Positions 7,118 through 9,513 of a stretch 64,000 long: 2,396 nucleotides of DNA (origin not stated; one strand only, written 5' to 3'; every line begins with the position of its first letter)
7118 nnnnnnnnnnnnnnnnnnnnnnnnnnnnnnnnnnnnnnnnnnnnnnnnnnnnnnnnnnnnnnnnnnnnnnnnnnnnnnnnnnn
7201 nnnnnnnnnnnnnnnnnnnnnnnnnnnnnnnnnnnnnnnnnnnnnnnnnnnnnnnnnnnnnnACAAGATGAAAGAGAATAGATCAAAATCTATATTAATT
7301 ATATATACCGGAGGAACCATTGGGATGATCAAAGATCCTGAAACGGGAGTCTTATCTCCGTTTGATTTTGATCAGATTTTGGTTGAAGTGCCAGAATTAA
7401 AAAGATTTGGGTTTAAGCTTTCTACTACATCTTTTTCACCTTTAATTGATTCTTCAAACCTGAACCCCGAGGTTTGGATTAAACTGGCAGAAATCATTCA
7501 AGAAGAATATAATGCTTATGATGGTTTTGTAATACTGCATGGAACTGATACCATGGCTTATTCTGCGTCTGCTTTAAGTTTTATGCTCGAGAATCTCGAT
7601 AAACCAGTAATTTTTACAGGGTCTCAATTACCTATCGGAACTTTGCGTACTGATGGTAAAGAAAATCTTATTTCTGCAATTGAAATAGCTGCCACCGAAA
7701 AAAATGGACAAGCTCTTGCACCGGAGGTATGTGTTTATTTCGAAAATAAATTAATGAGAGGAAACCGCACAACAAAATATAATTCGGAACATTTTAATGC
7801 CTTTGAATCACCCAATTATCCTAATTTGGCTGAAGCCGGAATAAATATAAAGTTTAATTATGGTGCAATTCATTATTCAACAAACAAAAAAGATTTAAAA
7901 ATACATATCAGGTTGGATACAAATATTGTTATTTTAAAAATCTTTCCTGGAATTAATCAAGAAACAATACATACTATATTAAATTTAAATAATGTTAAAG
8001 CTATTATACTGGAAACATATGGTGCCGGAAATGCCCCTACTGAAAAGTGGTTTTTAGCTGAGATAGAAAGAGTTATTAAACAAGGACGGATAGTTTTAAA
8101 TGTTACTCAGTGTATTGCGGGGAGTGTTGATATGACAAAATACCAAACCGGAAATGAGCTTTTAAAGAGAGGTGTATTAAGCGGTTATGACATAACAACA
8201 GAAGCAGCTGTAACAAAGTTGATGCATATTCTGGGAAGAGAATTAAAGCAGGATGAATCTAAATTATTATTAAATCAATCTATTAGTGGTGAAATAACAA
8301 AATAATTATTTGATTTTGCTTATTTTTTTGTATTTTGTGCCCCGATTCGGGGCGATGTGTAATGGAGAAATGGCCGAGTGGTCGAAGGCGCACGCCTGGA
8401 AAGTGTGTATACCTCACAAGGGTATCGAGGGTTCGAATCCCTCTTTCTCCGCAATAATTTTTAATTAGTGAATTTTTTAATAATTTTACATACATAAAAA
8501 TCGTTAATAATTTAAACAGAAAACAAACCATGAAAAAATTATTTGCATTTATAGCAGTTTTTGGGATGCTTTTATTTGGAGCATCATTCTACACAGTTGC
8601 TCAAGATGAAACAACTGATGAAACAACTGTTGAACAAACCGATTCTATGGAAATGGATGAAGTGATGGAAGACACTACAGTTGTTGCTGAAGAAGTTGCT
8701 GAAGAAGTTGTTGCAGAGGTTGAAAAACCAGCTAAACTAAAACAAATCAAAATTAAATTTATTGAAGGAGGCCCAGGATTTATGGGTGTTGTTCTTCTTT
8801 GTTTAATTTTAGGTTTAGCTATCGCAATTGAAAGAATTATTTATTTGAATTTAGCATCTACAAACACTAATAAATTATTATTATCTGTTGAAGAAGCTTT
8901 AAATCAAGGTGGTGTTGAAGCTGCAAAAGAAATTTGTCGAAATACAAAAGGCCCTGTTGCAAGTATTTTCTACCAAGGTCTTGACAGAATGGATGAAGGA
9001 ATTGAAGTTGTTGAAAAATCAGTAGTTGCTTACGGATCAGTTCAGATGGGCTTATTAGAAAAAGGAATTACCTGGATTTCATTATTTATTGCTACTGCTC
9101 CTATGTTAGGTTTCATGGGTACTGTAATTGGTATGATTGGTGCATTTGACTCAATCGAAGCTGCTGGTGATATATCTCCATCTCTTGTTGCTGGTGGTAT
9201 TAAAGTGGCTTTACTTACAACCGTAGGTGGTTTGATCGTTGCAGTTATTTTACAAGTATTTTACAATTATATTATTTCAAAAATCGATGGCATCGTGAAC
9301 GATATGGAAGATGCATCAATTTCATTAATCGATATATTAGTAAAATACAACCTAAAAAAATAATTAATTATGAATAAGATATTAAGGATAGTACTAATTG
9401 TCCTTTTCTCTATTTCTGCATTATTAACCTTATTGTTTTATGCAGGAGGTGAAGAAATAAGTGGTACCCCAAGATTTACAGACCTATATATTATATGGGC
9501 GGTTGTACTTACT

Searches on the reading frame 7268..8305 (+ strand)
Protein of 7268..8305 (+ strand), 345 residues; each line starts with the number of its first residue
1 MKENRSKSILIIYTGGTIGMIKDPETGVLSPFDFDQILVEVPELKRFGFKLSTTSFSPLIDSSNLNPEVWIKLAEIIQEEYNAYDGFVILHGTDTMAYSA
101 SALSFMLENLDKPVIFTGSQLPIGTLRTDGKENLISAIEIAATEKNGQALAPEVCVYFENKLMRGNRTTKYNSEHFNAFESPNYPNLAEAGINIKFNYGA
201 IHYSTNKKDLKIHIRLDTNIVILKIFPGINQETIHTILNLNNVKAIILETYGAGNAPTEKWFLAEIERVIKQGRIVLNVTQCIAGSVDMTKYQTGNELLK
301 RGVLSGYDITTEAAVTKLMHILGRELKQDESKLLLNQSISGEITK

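Call 46: search_protein_families(library=pfam, proteins=[window:7268-8305:+], max_evalue=0.00001)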
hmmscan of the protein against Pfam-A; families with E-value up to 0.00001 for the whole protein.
window:7268-8305:+ (345 aa): 2 families
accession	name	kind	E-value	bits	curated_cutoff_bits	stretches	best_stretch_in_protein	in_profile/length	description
PF00710.25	Asparaginase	-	5.9e-65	218.9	22.5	1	9-199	2-190/193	Asparaginase, N-terminal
PF17763.6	Asparaginase_C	-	2.8e-30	105.1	34.6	1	219-331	1-110/114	Glutaminase/Asparaginase C-terminal domain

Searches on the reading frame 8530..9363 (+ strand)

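Call 46: search_protein_families(library=pfam, proteins=[window:8530-9363:+], max_evalue=0.00001)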
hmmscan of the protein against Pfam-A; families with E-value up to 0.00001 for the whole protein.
window:8530-9363:+ (277 aa): 1 family
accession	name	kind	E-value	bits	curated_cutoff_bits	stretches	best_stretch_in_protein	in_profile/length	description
PF01618.21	MotA_ExbB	-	1.6e-26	93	22.9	1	140-260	3-126/127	MotA/TolQ/ExbB proton channel family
